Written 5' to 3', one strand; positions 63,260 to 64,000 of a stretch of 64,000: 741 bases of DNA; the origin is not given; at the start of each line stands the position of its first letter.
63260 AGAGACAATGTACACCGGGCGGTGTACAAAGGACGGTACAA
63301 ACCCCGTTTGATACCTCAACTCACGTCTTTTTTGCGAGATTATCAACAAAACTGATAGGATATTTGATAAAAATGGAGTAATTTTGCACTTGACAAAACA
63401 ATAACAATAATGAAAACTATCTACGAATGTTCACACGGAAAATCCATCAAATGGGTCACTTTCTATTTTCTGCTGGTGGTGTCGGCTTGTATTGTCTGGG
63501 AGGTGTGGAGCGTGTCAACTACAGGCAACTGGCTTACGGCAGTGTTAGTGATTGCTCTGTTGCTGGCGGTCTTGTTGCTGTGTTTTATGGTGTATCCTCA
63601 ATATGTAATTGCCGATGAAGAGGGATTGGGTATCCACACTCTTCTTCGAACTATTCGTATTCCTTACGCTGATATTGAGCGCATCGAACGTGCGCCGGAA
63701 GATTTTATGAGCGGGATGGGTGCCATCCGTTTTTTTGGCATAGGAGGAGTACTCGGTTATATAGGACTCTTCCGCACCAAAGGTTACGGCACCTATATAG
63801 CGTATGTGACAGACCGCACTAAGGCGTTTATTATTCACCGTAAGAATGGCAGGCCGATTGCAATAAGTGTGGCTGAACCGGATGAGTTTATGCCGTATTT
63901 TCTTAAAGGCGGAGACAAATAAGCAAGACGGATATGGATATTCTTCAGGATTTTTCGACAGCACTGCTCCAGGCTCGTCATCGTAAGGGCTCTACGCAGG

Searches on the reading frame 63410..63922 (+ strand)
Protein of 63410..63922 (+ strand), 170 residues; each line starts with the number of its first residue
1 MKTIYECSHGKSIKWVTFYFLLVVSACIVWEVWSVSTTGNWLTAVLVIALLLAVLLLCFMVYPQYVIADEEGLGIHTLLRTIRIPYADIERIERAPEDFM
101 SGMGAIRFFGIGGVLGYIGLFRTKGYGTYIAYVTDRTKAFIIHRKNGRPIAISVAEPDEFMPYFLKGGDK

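Call 79: search_protein_families(library=pfam, proteins=[window:63410-63922:+], max_evalue=0.01)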
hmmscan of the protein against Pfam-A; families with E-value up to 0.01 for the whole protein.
window:63410-63922:+ (170 aa): 2 families
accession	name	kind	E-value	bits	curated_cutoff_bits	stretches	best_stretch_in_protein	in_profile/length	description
PF10882.14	bPH_5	-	1.4e-13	51.2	22.5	1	67-161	4-93/100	Bacterial PH domain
PF20794.3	bPH_7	-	0.0048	16.9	25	1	11-82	9-70/135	Bacterial PH domain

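Call 96: find_encoding_contigs(protein=window:63410-63922:+, flank=10000, max_places=1)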
Protein window:63410-63922:+ (170 aa): 14 contigs read that carry it; 1 place shown.
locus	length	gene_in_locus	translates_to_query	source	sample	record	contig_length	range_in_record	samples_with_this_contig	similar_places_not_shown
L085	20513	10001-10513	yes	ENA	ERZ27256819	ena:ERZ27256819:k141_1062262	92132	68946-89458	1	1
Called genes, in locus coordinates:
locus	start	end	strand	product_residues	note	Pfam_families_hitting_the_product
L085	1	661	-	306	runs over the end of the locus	PF02749:QRPTase_N, PF01729:QRPTase_C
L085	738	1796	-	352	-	PF02775:TPP_enzyme_C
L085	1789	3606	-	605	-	PF01558:POR, PF01855:POR_N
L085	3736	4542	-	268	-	-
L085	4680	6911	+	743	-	-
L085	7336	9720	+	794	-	PF07715:Plug, PF00593:TonB_dep_Rec_b-barrel, PF14905:OMP_b-brl_3 (weak)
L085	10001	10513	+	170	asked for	PF10882:bPH_5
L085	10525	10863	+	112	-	PF13560:HTH_31 (weak), PF12844:HTH_19 (faint)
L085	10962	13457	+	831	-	PF13620:CarboxypepD_reg (weak), PF14905:OMP_b-brl_3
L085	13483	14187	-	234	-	PF00702:Hydrolase, PF13419:HAD_2, PF13242:Hydrolase_like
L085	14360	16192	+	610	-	PF00009:GTP_EFTU, PF03144:GTP_EFTU_D2, PF14492:EFG_III (faint), PF00679:EFG_C, PF06421:LepA_C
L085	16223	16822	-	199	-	PF01226:Form_Nir_trans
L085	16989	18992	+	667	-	PF00456:Transketolase_N, PF02780:Transketolase_C (faint), PF02779:Transket_pyr, PF22613:Transketolase_C_1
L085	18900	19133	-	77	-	-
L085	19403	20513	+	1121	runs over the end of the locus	PF07517:SecA_DEAD, PF01043:SecA_PP_bind, PF21090:P-loop_SecA, PF07516:SecA_SW, PF02810:SEC-C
